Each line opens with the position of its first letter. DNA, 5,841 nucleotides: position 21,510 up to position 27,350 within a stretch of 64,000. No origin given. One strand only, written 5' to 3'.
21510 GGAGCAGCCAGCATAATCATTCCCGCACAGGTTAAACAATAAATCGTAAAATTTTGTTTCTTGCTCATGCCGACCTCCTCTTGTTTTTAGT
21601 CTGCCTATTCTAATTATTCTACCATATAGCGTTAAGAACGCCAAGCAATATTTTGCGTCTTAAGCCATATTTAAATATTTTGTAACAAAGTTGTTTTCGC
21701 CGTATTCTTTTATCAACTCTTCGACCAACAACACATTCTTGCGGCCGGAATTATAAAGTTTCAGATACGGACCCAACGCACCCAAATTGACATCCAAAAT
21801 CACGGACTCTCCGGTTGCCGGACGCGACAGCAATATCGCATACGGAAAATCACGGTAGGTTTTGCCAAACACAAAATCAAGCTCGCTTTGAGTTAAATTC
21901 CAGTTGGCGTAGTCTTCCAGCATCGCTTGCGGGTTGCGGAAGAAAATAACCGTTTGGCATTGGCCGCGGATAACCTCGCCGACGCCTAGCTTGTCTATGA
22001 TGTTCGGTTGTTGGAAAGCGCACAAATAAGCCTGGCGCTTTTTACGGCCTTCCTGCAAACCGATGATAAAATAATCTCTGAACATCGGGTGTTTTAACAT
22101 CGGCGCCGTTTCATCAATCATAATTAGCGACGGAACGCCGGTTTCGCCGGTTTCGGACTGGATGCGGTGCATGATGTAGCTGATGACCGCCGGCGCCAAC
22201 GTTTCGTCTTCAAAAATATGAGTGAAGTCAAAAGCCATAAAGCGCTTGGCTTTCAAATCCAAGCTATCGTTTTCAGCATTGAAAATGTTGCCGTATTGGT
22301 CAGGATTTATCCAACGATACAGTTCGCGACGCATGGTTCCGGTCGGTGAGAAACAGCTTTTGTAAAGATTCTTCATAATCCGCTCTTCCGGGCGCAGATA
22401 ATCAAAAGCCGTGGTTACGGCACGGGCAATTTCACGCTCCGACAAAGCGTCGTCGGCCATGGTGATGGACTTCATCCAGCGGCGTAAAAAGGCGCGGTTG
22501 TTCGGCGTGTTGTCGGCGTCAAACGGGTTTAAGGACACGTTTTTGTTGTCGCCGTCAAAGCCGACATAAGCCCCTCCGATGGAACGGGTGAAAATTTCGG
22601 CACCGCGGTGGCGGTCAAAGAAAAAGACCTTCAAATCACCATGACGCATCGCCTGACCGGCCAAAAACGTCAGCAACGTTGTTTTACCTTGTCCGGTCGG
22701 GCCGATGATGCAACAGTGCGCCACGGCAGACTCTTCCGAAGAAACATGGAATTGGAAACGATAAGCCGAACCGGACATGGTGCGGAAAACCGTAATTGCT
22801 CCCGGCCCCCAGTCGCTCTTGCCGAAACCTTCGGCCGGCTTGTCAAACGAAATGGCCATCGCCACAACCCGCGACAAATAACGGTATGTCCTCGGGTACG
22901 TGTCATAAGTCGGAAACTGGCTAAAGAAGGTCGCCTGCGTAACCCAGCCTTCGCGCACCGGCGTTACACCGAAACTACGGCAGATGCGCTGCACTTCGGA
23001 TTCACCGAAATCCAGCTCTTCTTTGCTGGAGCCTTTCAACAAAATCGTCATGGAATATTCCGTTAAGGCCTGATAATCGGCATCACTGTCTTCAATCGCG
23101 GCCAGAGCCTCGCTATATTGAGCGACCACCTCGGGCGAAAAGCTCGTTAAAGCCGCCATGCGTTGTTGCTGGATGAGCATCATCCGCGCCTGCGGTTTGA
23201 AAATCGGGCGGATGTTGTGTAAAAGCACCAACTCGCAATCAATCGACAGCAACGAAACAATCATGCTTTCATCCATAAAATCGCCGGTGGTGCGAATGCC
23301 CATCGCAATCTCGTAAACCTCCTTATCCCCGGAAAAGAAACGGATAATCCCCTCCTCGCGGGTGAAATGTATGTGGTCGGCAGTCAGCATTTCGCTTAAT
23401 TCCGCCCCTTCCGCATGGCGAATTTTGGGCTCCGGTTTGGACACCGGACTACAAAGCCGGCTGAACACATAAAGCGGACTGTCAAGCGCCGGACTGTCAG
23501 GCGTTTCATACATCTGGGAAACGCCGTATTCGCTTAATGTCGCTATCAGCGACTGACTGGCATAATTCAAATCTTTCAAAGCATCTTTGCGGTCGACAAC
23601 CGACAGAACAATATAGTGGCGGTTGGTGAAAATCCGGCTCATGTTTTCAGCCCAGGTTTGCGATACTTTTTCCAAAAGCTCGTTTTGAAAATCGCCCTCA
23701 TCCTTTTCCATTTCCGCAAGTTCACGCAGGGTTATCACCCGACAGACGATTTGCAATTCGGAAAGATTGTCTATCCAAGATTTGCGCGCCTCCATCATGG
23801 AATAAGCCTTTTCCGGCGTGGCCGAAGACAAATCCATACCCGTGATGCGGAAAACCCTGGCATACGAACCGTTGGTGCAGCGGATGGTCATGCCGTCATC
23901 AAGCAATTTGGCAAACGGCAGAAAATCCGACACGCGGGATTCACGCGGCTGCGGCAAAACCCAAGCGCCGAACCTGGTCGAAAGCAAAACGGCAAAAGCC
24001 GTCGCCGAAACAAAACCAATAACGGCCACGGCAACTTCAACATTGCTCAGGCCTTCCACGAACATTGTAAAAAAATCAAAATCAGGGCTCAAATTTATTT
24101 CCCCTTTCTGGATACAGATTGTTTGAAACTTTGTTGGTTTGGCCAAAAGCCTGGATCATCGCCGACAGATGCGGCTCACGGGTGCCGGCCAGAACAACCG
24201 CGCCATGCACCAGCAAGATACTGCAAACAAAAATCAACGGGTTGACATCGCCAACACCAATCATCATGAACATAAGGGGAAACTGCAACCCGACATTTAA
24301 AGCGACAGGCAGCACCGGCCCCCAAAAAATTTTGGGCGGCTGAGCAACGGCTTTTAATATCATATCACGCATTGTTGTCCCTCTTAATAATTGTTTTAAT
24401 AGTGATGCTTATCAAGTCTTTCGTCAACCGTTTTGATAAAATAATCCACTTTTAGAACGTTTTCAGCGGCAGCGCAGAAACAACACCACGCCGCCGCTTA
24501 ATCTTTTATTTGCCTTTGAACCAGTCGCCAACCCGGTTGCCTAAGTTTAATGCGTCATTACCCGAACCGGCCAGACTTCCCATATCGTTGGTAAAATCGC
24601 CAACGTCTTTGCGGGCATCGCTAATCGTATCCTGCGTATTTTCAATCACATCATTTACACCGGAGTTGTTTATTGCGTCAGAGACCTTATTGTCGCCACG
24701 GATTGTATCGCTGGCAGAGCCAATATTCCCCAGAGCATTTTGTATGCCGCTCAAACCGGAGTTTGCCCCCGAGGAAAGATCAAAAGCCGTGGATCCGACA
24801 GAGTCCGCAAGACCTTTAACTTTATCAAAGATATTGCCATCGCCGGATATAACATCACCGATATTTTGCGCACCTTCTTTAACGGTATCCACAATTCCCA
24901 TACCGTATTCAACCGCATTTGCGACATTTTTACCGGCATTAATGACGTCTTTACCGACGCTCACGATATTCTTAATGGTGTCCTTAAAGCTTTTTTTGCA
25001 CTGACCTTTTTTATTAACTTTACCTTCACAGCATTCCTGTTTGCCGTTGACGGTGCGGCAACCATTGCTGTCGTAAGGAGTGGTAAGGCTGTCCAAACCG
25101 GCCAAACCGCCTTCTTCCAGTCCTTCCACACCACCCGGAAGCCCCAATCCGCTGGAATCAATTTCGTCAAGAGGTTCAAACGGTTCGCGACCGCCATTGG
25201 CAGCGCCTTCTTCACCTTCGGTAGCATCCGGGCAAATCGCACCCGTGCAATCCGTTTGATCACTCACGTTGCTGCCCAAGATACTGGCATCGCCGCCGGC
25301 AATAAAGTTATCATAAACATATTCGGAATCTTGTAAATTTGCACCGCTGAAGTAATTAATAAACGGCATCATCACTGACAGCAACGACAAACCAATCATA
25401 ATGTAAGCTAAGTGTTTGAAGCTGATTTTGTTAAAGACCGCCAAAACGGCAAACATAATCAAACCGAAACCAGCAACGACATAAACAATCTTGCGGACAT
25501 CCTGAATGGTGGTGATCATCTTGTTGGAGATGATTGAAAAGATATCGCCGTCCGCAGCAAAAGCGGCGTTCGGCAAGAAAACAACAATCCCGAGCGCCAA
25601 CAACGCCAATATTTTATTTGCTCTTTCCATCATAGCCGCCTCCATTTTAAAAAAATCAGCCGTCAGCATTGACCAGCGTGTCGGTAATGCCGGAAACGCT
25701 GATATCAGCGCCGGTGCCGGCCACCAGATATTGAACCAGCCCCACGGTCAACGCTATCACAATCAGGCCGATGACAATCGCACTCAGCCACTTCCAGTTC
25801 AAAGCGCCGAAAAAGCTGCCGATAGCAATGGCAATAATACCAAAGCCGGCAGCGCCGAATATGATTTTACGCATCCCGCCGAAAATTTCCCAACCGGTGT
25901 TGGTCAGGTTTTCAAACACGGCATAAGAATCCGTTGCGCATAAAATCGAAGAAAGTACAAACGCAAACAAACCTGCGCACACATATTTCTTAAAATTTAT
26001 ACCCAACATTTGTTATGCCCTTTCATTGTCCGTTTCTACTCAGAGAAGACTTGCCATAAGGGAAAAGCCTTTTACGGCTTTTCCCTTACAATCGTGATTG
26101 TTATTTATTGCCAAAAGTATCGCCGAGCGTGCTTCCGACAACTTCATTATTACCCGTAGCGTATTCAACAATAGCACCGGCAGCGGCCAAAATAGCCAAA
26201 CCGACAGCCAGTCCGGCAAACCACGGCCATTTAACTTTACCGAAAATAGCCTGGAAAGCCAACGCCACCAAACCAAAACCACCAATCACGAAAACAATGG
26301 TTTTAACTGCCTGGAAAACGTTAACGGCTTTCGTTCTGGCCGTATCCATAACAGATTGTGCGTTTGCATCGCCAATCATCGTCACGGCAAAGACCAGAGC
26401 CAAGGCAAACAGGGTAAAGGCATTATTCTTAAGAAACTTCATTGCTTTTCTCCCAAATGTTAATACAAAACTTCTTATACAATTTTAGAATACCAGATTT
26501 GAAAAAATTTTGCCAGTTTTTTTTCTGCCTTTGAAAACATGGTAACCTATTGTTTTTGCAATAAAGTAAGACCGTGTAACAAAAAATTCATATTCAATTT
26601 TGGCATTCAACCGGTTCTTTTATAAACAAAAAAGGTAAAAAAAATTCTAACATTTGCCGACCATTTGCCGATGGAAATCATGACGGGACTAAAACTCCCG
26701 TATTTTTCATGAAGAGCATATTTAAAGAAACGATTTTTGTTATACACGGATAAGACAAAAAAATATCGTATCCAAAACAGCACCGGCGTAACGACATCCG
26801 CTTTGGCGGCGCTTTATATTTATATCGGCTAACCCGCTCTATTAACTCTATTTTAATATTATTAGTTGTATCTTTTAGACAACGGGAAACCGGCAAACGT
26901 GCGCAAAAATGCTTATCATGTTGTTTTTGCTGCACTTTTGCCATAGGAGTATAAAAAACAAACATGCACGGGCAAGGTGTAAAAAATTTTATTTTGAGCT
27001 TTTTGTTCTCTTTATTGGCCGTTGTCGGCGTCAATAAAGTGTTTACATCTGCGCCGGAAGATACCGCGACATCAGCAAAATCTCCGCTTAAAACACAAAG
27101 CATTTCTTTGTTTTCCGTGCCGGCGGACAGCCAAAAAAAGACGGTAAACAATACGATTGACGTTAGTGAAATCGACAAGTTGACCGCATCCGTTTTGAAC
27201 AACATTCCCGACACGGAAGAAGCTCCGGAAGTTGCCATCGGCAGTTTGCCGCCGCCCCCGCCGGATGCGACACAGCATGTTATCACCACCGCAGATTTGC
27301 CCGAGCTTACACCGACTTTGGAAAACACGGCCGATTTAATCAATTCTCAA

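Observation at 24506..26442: Three VirB2 pilin paralogs, one fused to a 270-aa cysteine-containing tail, with a stem-loop after the first gene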

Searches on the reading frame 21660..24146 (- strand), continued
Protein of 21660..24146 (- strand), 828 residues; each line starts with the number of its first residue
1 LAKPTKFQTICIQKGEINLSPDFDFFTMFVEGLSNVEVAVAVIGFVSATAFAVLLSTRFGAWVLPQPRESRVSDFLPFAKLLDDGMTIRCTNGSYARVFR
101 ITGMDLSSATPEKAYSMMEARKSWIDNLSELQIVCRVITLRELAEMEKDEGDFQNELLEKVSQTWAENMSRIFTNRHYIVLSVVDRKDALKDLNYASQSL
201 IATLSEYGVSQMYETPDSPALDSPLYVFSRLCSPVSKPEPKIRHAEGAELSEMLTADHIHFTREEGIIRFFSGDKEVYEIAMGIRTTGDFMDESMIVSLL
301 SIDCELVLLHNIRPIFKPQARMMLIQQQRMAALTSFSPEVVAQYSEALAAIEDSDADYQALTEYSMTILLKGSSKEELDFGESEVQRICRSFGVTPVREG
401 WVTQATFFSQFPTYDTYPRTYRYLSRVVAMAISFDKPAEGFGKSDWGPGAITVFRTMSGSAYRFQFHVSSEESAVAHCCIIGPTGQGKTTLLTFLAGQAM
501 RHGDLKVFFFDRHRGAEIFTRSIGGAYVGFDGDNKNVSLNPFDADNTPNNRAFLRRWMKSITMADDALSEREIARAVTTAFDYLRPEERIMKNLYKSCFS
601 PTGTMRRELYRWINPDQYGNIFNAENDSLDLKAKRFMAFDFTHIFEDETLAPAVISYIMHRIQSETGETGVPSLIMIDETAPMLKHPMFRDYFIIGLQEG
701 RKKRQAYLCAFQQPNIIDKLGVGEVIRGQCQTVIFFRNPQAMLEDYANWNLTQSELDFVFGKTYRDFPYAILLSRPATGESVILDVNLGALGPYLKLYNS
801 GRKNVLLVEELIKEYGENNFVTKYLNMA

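Call 97: get_annotated_region(hit=H13, flank=3500)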
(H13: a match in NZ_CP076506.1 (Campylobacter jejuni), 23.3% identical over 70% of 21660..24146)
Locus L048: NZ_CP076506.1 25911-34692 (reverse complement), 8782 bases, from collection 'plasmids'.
description: Campylobacter jejuni strain R16.4752 plasmid pR16.4752_49k, complete sequence
organism: Campylobacter jejuni (NCBI taxid 197)
taxonomy: Bacteria; Campylobacterota; Epsilonproteobacteria; Campylobacterales; Campylobacteraceae; Campylobacter; Campylobacter jejuni
host: -; source: Homo sapiens,stool; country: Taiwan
typing (MOB-suite, as given by PLSDB): conjugative; replicon rep_cluster_475; relaxase MOBP; mating-pair formation MPF_T
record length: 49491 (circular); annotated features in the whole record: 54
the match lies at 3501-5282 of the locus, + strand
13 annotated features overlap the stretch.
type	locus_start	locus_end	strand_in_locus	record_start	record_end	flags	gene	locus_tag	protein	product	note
CDS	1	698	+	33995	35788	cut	-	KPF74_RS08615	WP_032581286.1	AAA family ATPase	-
CDS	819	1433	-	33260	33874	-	-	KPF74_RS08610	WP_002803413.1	recombinase family protein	GO:0006310 - DNA recombination [Evidence IEA]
CDS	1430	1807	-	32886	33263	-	vapD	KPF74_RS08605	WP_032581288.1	virulence-associated protein VapD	-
CDS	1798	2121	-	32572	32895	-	-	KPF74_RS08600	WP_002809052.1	hypothetical protein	-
CDS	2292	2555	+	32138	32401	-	-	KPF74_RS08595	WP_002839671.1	TrbC/VirB2 family protein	-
CDS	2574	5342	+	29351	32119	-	-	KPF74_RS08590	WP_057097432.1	VirB4 family type IV secretion/conjugal transfer ATPase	-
CDS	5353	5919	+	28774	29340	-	-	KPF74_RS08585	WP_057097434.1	Rha family transcriptional regulator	-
CDS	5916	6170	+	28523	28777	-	-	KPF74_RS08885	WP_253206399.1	hypothetical protein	-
CDS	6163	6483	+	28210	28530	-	-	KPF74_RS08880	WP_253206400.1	hypothetical protein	-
CDS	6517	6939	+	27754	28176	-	-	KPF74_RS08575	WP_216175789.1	single-stranded DNA-binding protein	-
CDS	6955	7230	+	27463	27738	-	-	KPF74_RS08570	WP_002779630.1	hypothetical protein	-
CDS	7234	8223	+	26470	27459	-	-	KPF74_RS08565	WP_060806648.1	type IV secretion system protein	-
CDS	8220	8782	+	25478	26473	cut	-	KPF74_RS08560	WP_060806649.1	type IV secretion system protein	-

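Call 98: get_annotated_region(hit=H14, flank=3500)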
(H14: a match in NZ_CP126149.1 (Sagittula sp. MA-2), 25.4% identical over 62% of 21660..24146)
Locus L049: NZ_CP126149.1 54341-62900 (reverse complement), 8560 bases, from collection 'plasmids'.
description: Sagittula sp. MA-2 plasmid p4, complete sequence
organism: Sagittula sp. MA-2 (NCBI taxid 3048007)
taxonomy: Bacteria; Pseudomonadota; Alphaproteobacteria; Rhodobacterales; Roseobacteraceae; Sagittula; Sagittula sp. MA-2
host: -; source: Cell culture,Coastal seawater; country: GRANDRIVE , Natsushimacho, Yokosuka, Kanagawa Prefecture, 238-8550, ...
typing (MOB-suite, as given by PLSDB): non-mobilizable; replicon rep_cluster_558; mating-pair formation MPF_T
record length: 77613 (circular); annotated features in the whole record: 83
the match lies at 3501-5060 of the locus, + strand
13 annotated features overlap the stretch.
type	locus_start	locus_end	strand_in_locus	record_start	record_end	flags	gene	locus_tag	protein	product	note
CDS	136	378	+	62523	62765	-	-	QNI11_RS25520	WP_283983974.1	type II toxin-antitoxin system ParD family antitoxin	GO:0051983 - regulation of chromosome segregation [Evidence IEA]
CDS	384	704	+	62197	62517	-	-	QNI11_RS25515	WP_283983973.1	type II toxin-antitoxin system RelE/ParE family toxin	GO:0030541 - plasmid partitioning [Evidence IEA]; GO:0051290 - protein heterotetramerization [Evidence IEA]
CDS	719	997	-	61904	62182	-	-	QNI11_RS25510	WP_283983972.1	hypothetical protein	-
CDS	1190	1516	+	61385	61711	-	-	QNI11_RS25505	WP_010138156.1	hypothetical protein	-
CDS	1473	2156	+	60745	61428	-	-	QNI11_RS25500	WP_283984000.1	lytic transglycosylase domain-containing protein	-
CDS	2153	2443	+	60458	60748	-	-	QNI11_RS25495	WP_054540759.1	TrbC/VirB2 family protein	-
CDS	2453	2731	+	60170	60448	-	-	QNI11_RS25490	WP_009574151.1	VirB3 family type IV secretion system protein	-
CDS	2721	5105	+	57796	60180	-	-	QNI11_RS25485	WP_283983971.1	type IV secretion system protein B4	-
CDS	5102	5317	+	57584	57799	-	-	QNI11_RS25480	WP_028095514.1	hypothetical protein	-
CDS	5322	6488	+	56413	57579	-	-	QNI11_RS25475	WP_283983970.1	lytic transglycosylase domain-containing protein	-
CDS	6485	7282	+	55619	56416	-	-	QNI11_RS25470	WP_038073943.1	type IV secretion system protein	-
CDS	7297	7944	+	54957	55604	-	-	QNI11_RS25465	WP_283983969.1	type IV secretion system protein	-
CDS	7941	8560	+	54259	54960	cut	-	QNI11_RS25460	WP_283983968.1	TrbG/VirB9 family P-type conjugative transfer protein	-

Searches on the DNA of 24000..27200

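Call 32: search_rna_families(source=window, start=24000, end=27200, threshold=evalue, max_evalue=1)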
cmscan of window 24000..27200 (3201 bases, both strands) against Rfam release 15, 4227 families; matches with E-value up to 1: 3.
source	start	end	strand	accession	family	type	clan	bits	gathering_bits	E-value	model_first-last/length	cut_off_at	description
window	26710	26858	-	RF01235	snR68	Gene; snRNA; snoRNA; CD-box;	CL00079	23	80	0.75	1-137/137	no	Small nucleolar RNA snR68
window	24839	24862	-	RF01157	sn1185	Gene; snRNA; snoRNA; CD-box;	-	22.9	60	0.19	1-66/66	no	Small nucleolar RNA sn1185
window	26052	26093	-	RF02520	mir-965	Gene; miRNA;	-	22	43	0.35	1-76/76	no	mir-965 microRNA precursor family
